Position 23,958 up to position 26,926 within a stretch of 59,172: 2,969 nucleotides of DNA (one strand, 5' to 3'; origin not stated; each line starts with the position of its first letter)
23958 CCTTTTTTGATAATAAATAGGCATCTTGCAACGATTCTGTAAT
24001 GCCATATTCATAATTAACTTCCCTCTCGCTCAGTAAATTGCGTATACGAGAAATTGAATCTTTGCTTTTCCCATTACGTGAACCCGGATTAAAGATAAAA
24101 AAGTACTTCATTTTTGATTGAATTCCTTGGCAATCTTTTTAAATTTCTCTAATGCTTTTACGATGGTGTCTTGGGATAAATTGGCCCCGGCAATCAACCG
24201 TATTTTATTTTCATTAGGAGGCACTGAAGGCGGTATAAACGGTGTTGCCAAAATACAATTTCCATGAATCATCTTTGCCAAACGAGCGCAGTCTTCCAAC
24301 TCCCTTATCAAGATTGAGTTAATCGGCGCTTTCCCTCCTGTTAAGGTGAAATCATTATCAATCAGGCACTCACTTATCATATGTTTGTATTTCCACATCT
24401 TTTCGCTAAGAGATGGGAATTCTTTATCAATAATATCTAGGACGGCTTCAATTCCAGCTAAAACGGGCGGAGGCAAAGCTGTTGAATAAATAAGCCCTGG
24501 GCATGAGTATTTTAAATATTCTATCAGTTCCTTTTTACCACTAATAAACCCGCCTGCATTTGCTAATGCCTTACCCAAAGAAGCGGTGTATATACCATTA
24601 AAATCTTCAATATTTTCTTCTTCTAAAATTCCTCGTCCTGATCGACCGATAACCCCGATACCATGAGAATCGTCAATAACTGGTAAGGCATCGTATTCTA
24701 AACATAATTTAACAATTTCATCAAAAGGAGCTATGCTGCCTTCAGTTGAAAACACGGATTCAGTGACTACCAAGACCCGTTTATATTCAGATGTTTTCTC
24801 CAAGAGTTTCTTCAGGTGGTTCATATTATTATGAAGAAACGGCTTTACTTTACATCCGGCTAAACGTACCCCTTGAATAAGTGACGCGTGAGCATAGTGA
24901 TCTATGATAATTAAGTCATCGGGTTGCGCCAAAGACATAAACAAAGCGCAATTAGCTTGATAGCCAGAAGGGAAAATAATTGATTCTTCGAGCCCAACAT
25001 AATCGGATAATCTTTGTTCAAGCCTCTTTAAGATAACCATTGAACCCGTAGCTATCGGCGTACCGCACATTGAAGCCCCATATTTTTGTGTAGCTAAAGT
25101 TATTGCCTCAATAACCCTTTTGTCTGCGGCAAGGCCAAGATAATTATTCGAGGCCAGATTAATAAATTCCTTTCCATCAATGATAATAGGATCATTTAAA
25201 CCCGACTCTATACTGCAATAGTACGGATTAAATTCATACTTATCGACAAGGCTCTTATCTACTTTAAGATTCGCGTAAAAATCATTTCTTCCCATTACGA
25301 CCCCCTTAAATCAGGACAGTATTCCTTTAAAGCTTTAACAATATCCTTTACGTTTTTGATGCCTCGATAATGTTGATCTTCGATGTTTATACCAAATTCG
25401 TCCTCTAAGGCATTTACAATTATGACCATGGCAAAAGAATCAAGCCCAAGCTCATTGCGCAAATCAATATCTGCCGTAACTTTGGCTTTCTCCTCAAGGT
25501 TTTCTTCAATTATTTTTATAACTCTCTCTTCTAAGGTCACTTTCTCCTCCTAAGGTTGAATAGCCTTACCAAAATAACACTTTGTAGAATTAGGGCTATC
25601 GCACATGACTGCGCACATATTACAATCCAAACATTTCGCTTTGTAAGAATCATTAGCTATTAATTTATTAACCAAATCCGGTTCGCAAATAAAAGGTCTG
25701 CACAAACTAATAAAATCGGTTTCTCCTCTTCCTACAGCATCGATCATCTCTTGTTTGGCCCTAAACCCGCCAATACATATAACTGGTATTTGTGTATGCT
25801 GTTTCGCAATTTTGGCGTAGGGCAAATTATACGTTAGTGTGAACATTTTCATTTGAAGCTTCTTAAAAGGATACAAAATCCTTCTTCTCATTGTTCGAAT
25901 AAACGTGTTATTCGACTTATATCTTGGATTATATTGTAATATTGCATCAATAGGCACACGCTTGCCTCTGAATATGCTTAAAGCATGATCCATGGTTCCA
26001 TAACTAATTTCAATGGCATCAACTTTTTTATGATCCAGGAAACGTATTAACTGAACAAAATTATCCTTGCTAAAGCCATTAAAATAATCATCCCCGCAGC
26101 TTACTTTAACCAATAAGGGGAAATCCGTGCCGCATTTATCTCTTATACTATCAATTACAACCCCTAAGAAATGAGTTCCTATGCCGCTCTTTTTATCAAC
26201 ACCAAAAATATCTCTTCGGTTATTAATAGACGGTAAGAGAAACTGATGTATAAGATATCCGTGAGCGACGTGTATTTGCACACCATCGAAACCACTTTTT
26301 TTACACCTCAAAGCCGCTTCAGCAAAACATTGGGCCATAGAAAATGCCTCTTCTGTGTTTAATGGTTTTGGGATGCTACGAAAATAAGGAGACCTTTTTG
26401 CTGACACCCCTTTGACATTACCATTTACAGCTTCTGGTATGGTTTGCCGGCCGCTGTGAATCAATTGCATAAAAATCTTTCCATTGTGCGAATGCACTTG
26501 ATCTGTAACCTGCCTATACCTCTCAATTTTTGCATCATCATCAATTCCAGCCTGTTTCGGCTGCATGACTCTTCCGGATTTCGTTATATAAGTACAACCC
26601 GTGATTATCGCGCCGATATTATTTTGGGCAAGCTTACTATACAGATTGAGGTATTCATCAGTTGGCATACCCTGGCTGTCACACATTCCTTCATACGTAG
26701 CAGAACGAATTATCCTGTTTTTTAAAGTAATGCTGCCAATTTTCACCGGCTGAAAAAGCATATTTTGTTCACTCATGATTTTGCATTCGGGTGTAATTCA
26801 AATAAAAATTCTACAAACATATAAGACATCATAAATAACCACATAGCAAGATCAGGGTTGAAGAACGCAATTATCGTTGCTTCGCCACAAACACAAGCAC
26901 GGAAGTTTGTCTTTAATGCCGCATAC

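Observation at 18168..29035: A 12-gene, translationally coupled, MarR-headed cluster combines sphingolipid-type chemistry (ACP, oxoamine synthase, lipid kinase, SDR) with KAS, an AIR-synthase-like enzyme, OYE reductase, UbiA prenyltransferase and a radical SAM/SPASM enzyme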

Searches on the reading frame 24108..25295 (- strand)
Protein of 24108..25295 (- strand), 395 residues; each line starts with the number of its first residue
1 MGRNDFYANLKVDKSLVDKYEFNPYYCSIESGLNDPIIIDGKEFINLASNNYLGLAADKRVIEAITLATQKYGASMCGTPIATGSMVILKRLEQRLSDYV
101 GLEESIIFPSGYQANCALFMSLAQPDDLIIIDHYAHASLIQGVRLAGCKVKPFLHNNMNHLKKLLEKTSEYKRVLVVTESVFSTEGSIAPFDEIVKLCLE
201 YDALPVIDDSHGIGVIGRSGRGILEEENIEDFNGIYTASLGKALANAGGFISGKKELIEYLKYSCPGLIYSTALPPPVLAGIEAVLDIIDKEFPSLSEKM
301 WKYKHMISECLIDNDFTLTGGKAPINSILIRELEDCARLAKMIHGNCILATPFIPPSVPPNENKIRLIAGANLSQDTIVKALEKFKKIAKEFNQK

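Call 3: search_protein_families(library=pfam, proteins=[window:24108-25295:-], max_evalue=0.01)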
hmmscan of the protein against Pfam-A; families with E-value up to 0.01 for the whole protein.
window:24108-25295:- (395 aa): 3 families
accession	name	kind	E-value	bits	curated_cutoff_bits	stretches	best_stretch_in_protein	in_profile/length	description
PF00155.27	Aminotran_1_2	-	2e-43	149.4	19.7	1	43-384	2-360/361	Aminotransferase class I and II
PF01212.27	Beta_elim_lyase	-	5.3e-07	29.7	27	1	89-208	34-168/288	Beta-eliminating lyase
PF00266.25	Aminotran_5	-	4.9e-05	22.9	21.5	1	86-214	42-181/371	Aminotransferase class-V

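Call 7: search_protein_families(library=ncbifam, proteins=[window:24108-25295:-], max_evalue=0.001)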
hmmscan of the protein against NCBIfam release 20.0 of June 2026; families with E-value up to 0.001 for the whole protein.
window:24108-25295:- (395 aa): 13 families
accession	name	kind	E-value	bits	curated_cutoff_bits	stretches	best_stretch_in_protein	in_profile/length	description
TIGR00858.1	bioF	equivalog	2.7e-93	312.6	426.45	1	37-385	16-364/365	8-amino-7-oxononanoate synthase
NF047600.1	SerpalmtaseCFB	equivalog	2.3e-87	293.2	640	1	21-393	22-393/395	serine palmitoyltransferase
NF005394.0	PRK06939.1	equivalog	6.2e-87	291.9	460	1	29-393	28-395/397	glycine C-acetyltransferase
TIGR01825.1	gly_Cac_T_rel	subfamily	1.4e-81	274.1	535.4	1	30-392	21-382/385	BioF/Kbl family PLP-dependent acyltransferase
TIGR01822.1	2am3keto_CoA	equivalog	9.2e-75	252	493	1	38-392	34-390/393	glycine C-acetyltransferase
NF047599.1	SerpalmtaseBetaP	equivalog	2e-69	234.2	500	1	8-392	8-393/394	serine palmitoyltransferase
NF005526.0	PRK07179.1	equivalog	3.9e-61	206.8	428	1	42-392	54-399/407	alpha-hydroxyketone-type quorum-sensing autoinducer synthase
TIGR01821.1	5aminolev_synth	equivalog_domain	7.3e-56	189.7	338.55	1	47-391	50-396/402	5-aminolevulinate synthase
NF047603.1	SerpalmtaseAlphaP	equivalog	3e-52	177.6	670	1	37-388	40-392/399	serine palmitoyltransferase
NF005697.0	PRK07505.1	subfamily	1.4e-39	135.9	342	1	40-392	46-402/405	hypothetical protein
NF004608.1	PRK05937.1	equivalog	3.9e-38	131.2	399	1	45-311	5-279/366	8-amino-7-oxononanoate synthase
NF006347.0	PRK08574.1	equivalog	1.6e-05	23.9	477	1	89-211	55-176/385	cystathionine gamma-synthase family protein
NF000586.1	PRK00011.1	subfamily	0.00017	20.5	335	1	110-324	86-303/404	serine hydroxymethyltransferase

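Call 23: search_solved_structures(query=window:24108-25295:-, max_evalue=1e-20)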
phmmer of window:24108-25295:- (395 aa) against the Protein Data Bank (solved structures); distinct sequences matched with E-value up to 1e-20: 48.
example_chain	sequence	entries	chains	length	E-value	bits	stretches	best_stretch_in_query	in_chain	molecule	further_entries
3a2b_A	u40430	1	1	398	1.7e-67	231.5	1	23-391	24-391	Serine palmitoyltransferase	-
8guh_A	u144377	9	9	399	1.7e-67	231.5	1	23-391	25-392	Serine palmitoyltransferase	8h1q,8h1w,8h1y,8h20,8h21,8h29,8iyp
7v58_A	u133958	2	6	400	2.2e-56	194.9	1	38-391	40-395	2-amino-3-ketobutyrate coenzyme A ligase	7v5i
1fc4_A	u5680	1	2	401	1.6e-55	192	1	35-392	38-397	2-AMINO-3-KETOBUTYRATE CONENZYME A LIGASE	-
3tqx_A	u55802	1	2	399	1.2e-54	189.3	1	30-392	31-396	2-amino-3-ketobutyrate coenzyme A ligase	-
8s1y_A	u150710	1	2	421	1.8e-53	185.3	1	35-391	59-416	8-amino-7-oxononanoate synthase/2-amino-3-ketobutyrate coenzyme A ligase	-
7poa_A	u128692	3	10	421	1.9e-53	185.2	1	35-391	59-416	8-amino-7-oxononanoate synthase/2-amino-3-ketobutyrate coenzyme A ligase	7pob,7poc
7bxp_A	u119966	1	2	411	4.4e-52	180.8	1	39-391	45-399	2-amino-3-ketobutyrate coenzyme A ligase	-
7bxq_A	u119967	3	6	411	3e-51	178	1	39-391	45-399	2-amino-3-ketobutyrate coenzyme A ligase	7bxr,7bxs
7yjm_A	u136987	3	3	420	4.1e-47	164.4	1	29-313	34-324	atLCB1 | Long chain base biosynthesis protein 1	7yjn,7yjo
7yjk_A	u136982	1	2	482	6.6e-47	163.7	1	29-313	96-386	Long chain base biosynthesis protein 1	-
7u7h_A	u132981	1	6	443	2.3e-46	161.9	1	28-389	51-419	7-keto-8-aminopelargonate synthetase-like enzyme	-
8dle_A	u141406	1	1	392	7.1e-45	157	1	32-379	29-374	8-amino-7-oxononanoate synthase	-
1bs0_A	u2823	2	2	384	7.6e-45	156.9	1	32-378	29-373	PROTEIN (8-AMINO-7-OXONANOATE SYNTHASE) | 8-amino-7-oxononanoate synthase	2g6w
1dj9_A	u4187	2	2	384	2e-44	155.5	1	32-378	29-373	8-AMINO-7-OXONONANOATE SYNTHASE | 8-AMINO-7-OXONANOATE SYNTHASE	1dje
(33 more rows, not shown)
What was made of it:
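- AOS enzymes make CAI-1-type signals, and CqsA structures are hit at 133 bits (call 23). The best structural homologue of the AOS is an Spt (call 23).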

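Call 47: search_solved_structures(query=window:24108-25295:-, max_evalue=1e-50, show_alignments=2)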
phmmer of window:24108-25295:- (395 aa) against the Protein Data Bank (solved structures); distinct sequences matched with E-value up to 1e-50: 9.
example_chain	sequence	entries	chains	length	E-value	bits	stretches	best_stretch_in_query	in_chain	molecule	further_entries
3a2b_A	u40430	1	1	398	1.7e-67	231.5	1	23-391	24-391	Serine palmitoyltransferase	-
8guh_A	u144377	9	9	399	1.7e-67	231.5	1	23-391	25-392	Serine palmitoyltransferase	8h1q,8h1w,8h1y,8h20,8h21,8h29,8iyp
7v58_A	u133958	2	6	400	2.2e-56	194.9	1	38-391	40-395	2-amino-3-ketobutyrate coenzyme A ligase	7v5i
1fc4_A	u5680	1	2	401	1.6e-55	192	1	35-392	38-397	2-AMINO-3-KETOBUTYRATE CONENZYME A LIGASE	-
3tqx_A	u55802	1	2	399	1.2e-54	189.3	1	30-392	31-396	2-amino-3-ketobutyrate coenzyme A ligase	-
8s1y_A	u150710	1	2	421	1.8e-53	185.3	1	35-391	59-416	8-amino-7-oxononanoate synthase/2-amino-3-ketobutyrate coenzyme A ligase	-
7poa_A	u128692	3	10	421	1.9e-53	185.2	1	35-391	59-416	8-amino-7-oxononanoate synthase/2-amino-3-ketobutyrate coenzyme A ligase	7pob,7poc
7bxp_A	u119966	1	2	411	4.4e-52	180.8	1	39-391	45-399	2-amino-3-ketobutyrate coenzyme A ligase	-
7bxq_A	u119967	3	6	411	3e-51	178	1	39-391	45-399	2-amino-3-ketobutyrate coenzyme A ligase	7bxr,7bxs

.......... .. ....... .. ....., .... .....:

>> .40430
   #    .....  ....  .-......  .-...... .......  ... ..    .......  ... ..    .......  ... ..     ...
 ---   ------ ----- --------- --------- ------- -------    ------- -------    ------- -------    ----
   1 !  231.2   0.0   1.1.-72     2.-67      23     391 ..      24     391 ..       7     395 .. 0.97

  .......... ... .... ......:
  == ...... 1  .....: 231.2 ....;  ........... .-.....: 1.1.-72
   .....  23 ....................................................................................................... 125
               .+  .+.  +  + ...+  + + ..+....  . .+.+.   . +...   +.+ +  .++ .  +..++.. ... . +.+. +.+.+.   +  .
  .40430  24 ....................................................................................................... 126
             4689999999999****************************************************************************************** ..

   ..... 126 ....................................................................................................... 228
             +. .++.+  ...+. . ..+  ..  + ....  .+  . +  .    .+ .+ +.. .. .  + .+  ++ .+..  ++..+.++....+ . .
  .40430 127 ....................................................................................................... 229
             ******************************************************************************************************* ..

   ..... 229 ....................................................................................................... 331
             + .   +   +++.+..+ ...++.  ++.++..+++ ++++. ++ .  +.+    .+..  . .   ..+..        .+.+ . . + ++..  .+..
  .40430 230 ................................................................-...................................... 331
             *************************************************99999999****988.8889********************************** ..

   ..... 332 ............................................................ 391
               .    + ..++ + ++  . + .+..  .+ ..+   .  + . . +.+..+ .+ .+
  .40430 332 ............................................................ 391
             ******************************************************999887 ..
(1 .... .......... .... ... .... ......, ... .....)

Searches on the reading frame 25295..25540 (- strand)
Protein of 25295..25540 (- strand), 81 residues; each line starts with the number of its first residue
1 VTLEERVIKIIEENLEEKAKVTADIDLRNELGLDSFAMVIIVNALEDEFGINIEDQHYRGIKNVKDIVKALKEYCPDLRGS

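Call 3: search_protein_families(library=pfam, proteins=[window:25295-25540:-], max_evalue=0.01)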
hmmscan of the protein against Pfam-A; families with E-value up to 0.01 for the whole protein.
window:25295-25540:- (81 aa): 2 families
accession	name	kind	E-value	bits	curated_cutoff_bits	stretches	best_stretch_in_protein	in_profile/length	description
PF00550.31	PP-binding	-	4.2e-10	40.2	20.8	1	5-71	1-67/67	Phosphopantetheine attachment site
PF23297.2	ACP_SdgA_C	-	0.00034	21.1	27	1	3-70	11-78/95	Highly reducing polyketide synthase sdgA, C-terminal ACP domain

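Call 7: search_protein_families(library=ncbifam, proteins=[window:25295-25540:-], max_evalue=0.001)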
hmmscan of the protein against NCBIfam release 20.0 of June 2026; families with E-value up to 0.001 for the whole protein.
window:25295-25540:- (81 aa): 15 families
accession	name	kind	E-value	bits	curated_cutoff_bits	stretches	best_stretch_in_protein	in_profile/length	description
NF002148.0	PRK00982.1-2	subfamily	1.7e-15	56.6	71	1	2-73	4-76/79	acyl carrier protein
TIGR00517.1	acyl_carrier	equivalog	2e-12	46.8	70.45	1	2-72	3-74/77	acyl carrier protein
NF002150.0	PRK00982.1-4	subfamily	1.3e-11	44.6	66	1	5-72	8-76/80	acyl carrier protein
NF002151.0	PRK00982.1-5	equivalog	1.6e-11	44.1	92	1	4-73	5-75/78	acyl carrier protein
NF002149.0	PRK00982.1-3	equivalog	4.3e-11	42.6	106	1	2-68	3-70/78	acyl carrier protein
NF009104.0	PRK12449.1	equivalog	2.6e-10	40.1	70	1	5-72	8-76/80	acyl carrier protein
NF002147.0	PRK00982.1-1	equivalog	3.1e-10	39.8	84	1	9-72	14-78/83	acyl carrier protein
NF040636.1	AcpM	exception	2.1e-08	34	146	1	7-72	10-76/93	meromycolate extension acyl carrier protein AcpM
NF058660.1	cispen_ACP_AmcB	equivalog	1.3e-07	31.7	80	1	10-71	9-78/80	cispentacin biosynthesis acyl carrier protein AmcB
NF003757.0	PRK05350.1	equivalog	2.4e-07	30.8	65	1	5-73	9-78/83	acyl carrier protein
NF006031.0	PRK08172.1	equivalog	2.6e-06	28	76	1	1-72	3-75/82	acyl carrier protein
NF003464.0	PRK05087.1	equivalog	1.9e-05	24.6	68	1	1-54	1-55/78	D-alanine--poly(phosphoribitol) ligase subunit DltC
NF004533.0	PRK05883.1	equivalog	2e-05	24.3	72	1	3-71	24-93/100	acyl carrier protein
NF005480.0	PRK07081.1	equivalog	2.8e-05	24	72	1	15-72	15-77/83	acyl carrier protein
NF005079.0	PRK06508.1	equivalog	9.6e-05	22.7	83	1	5-57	6-59/93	acyl carrier protein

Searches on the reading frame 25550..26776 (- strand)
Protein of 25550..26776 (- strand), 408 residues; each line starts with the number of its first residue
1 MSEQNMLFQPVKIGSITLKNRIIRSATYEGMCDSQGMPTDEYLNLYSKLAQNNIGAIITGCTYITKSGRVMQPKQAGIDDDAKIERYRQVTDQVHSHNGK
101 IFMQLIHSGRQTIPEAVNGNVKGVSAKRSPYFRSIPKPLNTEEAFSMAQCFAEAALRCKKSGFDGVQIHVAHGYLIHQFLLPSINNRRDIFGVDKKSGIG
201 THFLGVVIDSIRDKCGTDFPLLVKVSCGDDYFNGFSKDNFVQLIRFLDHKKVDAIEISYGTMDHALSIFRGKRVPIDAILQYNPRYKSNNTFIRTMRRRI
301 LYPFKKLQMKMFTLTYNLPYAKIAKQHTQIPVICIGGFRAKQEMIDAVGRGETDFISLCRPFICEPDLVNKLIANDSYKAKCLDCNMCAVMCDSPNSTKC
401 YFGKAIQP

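Call 3: search_protein_families(library=pfam, proteins=[window:25550-26776:-], max_evalue=0.01)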
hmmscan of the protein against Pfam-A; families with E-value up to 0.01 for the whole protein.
window:25550-26776:- (408 aa): 1 family
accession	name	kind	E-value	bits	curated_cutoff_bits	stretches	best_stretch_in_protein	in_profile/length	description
PF00724.26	Oxidored_FMN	-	1.1e-52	179.9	27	2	7-261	2-261/342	NADH:flavin oxidoreductase / NADH oxidase family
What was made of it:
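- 25550..26776 (-): OYE-type FMN ene-reductase or dehydrogenase (408 aa) with a C-terminal Fe-S Cys motif and no NAD(P)H/FAD domain. Pfam Oxidored_FMN 180 bits (call 3).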

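Call 7: search_protein_families(library=ncbifam, proteins=[window:25550-26776:-], max_evalue=0.001)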
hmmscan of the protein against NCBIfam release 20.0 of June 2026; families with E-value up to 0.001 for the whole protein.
window:25550-26776:- (408 aa): 8 families
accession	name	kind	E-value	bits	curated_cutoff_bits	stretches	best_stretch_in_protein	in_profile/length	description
TIGR03997.1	mycofact_OYE_2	equivalog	3.6e-50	171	793.15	2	7-268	2-260/645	mycofactocin system FadH/OYE family oxidoreductase 2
NF010047.0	PRK13523.1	equivalog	1.5e-47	162.3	431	1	5-277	3-269/339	NADPH dehydrogenase NamA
NF041087.1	bile_acid_BaiCD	equivalog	5e-42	143.8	825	1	5-268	2-260/642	bile acid Fe-S flavoenzyme BaiCD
NF006101.0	PRK08255.1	equivalog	2.2e-37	128.6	1078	1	5-262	397-662/768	bifunctional salicylyl-CoA 5-hydroxylase/oxidoreductase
NF045592.1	bili_reduct_N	equivalog_domain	4.3e-33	114.9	425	2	7-258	2-250/363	bilirubin reductase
NF007899.0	PRK10605.1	subfamily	3.6e-30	105.4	403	1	4-195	3-208/365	N-ethylmaleimide reductase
NF045599.1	bili_reduct_long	exception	1.2e-28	99.8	750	2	7-258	1-253/641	bilirubin reductase, long form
TIGR03996.1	mycofact_OYE_1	hypoth_equivalog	1.3e-12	47.1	627.9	1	43-229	37-215/633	mycofactocin system FadH/OYE family oxidoreductase 1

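Call 31: search_solved_structures(query=window:25550-26776:-, max_evalue=1e-15)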
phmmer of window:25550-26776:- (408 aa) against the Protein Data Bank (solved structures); distinct sequences matched with E-value up to 1e-15: 102 (the best 60 are shown).
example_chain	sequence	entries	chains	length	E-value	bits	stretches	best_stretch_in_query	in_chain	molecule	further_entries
3krz_A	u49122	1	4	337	7.5e-37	130.6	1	6-276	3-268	NADH:flavin oxidoreductase/NADH oxidase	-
3kru_A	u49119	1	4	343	8e-37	130.5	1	6-276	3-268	NADH:flavin oxidoreductase/NADH oxidase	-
3gr7_A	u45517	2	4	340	3.7e-36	128.3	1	5-280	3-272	NADPH dehydrogenase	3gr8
9iuv_A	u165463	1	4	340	6.6e-36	127.5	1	4-279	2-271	NADPH dehydrogenase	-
1z41_A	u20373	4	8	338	2.6e-34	122.2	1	6-275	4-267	Probable NADH-dependent flavin oxidoreductase yqjM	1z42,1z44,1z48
8x0j_A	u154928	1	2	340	3.1e-34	122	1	5-281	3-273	NADPH dehydrogenase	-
1ps9_A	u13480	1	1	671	3.6e-33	118.5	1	7-248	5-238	2,4-dienoyl-CoA reductase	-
4b5n_A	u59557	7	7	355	2.2e-31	112.5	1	7-260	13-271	OXIDOREDUCTASE, FMN-BINDING | NAD(P)H:flavin oxidoreductase Sye4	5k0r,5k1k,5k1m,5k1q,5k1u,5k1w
7o0t_A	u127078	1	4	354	5.7e-30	107.9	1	5-278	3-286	NADH:flavin oxidoreductase/NADH oxidase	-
8j59_A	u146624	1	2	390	7.4e-27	97.7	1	5-233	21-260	NADPH dehydrogenase afvA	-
8e5i_A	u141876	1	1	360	2.2e-26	96.1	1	7-259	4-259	Alkene reductase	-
7fev_A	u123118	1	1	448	2.7e-26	95.8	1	32-264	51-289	FMN binding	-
4ab4_A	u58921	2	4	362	4e-25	92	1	6-193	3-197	XENOBIOTIC REDUCTASE B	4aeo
4ot7_A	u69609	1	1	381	9e-25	90.8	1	5-193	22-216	NADH:flavin oxidoreductase/NADH oxidase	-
4a3u_A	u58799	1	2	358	1.2e-24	90.4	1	6-193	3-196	NADH:FLAVIN OXIDOREDUCTASE/NADH OXIDASE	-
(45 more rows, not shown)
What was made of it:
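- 25550..26776 (-): YqjM, FadH and BaiCD-like hits (calls 7, 31).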
